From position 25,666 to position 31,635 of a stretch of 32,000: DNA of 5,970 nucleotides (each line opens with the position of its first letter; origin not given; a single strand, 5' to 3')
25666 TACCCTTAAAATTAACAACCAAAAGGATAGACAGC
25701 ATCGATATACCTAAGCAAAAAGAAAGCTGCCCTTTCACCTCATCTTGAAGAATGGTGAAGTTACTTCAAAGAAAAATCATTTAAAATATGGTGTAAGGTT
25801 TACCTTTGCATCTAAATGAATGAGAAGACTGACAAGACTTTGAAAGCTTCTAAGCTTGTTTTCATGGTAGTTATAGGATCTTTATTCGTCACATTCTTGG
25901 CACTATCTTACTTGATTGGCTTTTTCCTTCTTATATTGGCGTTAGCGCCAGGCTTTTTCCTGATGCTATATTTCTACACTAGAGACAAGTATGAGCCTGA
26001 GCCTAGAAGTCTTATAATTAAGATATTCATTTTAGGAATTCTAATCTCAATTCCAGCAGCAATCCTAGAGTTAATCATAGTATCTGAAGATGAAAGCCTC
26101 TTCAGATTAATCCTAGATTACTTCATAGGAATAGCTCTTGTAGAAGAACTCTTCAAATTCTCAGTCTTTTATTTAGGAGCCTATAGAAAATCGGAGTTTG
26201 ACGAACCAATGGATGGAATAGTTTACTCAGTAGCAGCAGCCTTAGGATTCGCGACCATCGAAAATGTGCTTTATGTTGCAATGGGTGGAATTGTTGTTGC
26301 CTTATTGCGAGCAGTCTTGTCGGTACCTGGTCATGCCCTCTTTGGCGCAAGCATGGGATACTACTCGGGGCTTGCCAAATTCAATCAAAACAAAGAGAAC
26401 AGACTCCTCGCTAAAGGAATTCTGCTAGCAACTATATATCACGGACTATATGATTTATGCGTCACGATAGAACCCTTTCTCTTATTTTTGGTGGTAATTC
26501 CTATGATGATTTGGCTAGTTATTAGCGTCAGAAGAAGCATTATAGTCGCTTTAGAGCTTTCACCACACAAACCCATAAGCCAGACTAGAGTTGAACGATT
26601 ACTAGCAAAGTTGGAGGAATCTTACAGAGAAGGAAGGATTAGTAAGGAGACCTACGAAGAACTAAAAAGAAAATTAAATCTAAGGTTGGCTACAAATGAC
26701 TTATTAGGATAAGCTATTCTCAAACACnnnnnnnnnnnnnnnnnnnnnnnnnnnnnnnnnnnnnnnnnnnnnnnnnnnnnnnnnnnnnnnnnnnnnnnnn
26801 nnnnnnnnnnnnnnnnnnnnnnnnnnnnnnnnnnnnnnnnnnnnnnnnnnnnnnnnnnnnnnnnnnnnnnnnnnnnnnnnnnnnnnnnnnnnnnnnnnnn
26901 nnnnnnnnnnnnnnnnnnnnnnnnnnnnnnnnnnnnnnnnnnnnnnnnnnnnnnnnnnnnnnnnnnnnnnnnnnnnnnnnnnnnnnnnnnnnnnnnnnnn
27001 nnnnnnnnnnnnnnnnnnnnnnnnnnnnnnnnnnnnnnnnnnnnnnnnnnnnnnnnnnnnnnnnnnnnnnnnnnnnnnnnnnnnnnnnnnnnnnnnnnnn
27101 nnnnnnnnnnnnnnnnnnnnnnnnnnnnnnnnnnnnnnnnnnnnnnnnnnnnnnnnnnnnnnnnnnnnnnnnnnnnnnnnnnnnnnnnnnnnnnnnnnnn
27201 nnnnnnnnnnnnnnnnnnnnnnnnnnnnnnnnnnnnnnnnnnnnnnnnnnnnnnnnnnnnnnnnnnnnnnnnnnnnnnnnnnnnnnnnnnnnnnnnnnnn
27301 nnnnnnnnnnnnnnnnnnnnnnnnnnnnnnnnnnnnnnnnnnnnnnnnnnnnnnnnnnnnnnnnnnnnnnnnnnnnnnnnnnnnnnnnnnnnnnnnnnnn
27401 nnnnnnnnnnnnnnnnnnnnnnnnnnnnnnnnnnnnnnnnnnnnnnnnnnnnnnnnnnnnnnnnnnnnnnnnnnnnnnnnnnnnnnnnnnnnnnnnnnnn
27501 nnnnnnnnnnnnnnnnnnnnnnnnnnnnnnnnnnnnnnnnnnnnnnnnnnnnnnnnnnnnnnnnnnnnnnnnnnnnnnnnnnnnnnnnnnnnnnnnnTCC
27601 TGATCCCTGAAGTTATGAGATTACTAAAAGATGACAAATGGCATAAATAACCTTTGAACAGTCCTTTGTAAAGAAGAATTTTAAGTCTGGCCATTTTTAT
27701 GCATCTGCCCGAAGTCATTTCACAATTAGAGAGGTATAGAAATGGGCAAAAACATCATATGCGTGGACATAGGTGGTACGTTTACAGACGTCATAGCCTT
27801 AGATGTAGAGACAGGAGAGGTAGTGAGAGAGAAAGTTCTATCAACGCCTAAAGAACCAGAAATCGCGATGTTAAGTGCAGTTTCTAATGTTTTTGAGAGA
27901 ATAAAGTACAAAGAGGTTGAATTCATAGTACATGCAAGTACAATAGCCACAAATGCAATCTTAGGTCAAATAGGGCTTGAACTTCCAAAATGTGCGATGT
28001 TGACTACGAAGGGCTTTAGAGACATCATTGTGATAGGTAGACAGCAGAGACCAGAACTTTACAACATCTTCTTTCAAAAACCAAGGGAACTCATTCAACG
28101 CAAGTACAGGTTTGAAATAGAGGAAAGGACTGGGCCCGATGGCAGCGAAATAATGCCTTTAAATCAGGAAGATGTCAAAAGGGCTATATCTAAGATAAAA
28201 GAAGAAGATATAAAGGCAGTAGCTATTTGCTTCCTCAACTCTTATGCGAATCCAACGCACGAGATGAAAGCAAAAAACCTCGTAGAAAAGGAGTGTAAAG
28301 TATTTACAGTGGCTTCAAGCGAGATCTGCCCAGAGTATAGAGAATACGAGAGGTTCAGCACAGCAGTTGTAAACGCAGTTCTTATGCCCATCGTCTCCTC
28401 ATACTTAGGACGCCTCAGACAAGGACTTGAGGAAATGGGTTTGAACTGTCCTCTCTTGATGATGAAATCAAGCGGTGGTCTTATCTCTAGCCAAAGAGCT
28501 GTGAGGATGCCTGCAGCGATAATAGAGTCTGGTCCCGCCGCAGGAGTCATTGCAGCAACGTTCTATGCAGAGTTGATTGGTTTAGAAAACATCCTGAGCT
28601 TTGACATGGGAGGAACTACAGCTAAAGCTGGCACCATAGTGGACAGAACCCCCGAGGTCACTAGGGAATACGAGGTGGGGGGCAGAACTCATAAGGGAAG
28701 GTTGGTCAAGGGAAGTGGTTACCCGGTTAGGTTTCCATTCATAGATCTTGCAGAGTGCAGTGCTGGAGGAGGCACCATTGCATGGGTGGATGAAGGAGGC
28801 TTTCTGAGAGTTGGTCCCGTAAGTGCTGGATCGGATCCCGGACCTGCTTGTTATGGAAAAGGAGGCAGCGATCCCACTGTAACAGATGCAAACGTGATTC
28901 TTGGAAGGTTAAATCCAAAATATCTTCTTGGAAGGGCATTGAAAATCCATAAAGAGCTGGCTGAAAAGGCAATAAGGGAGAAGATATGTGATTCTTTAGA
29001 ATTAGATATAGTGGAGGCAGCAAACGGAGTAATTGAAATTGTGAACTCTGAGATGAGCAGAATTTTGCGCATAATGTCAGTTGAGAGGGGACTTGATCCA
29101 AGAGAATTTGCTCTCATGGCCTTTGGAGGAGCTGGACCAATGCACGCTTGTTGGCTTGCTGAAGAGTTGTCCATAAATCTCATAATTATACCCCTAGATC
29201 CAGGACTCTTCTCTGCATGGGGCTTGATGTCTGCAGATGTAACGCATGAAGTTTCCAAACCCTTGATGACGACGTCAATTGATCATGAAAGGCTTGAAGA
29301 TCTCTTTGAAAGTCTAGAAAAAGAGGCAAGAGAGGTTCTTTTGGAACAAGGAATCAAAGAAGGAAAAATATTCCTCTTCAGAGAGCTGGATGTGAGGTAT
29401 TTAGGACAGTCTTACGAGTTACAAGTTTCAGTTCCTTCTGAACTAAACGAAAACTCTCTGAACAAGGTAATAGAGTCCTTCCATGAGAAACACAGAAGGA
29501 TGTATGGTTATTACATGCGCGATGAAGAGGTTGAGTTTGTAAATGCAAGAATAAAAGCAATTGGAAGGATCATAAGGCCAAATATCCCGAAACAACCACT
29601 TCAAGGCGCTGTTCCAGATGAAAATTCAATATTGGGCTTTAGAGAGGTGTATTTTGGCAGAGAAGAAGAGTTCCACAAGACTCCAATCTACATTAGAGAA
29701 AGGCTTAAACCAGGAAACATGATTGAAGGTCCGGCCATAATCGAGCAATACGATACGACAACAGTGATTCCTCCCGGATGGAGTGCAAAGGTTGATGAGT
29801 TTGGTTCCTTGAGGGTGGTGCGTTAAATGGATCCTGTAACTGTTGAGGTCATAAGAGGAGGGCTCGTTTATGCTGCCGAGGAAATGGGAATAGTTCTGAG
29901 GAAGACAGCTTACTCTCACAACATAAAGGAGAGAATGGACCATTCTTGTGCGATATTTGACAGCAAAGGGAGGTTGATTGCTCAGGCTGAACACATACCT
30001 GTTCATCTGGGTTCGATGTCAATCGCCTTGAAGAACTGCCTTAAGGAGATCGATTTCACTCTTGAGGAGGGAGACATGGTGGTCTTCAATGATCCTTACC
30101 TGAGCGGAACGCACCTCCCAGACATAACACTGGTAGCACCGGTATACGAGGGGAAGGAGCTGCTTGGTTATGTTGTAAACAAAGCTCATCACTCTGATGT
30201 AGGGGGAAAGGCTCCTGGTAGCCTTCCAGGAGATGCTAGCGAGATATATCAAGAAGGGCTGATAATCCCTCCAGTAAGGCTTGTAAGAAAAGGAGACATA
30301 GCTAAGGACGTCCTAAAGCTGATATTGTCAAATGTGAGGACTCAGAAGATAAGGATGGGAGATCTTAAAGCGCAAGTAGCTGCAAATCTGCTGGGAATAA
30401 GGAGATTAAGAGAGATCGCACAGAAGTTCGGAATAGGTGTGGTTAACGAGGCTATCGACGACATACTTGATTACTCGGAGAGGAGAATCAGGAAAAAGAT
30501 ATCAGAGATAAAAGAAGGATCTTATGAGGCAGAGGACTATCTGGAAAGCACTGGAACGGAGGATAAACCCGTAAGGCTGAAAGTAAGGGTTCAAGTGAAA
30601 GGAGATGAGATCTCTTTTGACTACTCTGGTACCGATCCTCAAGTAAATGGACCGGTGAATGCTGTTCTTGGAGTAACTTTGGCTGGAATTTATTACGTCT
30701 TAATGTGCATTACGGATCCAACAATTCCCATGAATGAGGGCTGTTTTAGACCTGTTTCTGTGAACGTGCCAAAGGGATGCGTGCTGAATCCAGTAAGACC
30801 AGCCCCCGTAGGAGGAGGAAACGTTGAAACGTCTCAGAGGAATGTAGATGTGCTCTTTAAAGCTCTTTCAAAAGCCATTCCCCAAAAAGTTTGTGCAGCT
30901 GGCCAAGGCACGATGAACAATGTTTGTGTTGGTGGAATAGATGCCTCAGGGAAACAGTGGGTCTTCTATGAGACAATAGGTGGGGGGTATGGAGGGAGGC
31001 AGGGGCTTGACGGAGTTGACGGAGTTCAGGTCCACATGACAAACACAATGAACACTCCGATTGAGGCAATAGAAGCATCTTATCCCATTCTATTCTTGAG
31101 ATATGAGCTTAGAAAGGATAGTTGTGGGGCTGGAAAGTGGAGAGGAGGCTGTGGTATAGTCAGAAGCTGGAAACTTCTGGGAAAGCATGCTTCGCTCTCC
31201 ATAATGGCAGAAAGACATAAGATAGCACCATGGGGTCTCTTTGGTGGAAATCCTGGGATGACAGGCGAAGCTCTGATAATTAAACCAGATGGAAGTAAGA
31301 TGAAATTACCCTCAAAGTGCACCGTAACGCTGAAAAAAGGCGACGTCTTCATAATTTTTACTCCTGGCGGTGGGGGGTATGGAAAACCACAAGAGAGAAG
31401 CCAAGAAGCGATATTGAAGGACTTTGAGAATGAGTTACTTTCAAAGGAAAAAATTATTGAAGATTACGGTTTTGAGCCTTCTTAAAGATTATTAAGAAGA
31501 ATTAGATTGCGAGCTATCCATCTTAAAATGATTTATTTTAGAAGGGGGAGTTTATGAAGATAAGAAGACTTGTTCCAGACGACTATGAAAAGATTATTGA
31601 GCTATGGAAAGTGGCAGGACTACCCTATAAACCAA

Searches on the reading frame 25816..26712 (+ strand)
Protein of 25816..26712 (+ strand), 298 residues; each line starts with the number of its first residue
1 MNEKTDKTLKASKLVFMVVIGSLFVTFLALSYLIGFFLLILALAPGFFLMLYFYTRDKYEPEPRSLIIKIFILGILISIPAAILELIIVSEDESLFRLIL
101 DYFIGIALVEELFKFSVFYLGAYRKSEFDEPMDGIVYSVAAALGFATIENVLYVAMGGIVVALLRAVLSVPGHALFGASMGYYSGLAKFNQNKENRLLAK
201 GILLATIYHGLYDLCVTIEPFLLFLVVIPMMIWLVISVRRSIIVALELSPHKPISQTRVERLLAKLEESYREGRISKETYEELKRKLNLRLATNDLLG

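Call 37: search_protein_families(library=pfam, proteins=[window:25816-26712:+], max_evalue=0.001)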
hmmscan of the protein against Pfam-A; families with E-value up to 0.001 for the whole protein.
window:25816-26712:+ (298 aa): 2 families
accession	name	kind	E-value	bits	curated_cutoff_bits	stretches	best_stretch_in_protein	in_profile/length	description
PF13367.11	PrsW-protease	-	1.6e-39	135.9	23.5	1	62-233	1-195/196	PrsW family intramembrane metalloprotease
PF05120.17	GvpG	-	0.0002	21.9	30.6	1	257-292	31-66/67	Gas vesicle protein G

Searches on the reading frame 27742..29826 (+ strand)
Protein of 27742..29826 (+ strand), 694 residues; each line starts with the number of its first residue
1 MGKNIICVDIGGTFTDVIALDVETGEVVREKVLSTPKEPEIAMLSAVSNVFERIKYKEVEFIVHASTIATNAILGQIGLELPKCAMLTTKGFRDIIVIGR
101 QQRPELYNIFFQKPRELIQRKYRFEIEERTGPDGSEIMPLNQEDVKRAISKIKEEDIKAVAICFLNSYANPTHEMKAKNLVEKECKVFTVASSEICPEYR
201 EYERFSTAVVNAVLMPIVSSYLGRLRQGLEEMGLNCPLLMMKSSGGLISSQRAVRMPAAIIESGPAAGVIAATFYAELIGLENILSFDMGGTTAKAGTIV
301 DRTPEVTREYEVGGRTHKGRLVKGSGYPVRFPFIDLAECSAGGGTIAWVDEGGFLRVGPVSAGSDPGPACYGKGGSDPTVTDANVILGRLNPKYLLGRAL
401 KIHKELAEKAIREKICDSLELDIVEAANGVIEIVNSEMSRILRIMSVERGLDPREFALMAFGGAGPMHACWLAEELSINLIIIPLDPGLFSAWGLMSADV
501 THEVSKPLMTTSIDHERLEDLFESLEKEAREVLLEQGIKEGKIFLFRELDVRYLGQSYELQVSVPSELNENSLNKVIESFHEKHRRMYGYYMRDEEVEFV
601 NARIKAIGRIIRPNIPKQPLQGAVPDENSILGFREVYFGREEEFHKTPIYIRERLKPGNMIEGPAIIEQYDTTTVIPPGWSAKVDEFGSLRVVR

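Call 37: search_protein_families(library=pfam, proteins=[window:27742-29826:+], max_evalue=0.001)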
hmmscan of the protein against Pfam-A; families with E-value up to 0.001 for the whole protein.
window:27742-29826:+ (694 aa): 3 families
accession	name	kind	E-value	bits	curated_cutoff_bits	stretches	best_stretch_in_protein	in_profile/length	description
PF01968.24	Hydantoinase_A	-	6.7e-101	337.8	22.9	1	204-503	1-290/291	Hydantoinase/oxoprolinase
PF05378.19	Hydant_A_N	-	5.6e-50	169.9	25.2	1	6-185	2-176/176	Hydantoinase/oxoprolinase N-terminal region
PF19278.4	Hydant_A_C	-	5.2e-29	101.4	21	1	516-687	12-185/193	Hydantoinase/oxoprolinase C-terminal domain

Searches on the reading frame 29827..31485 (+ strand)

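Call 37: search_protein_families(library=pfam, proteins=[window:29827-31485:+], max_evalue=0.001)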
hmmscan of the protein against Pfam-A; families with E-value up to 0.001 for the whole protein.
window:29827-31485:+ (552 aa): 1 family
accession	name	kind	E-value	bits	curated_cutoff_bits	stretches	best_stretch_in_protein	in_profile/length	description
PF02538.19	Hydantoinase_B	-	2.4e-213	709.7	26.8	1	2-521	1-519/519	Hydantoinase B/oxoprolinase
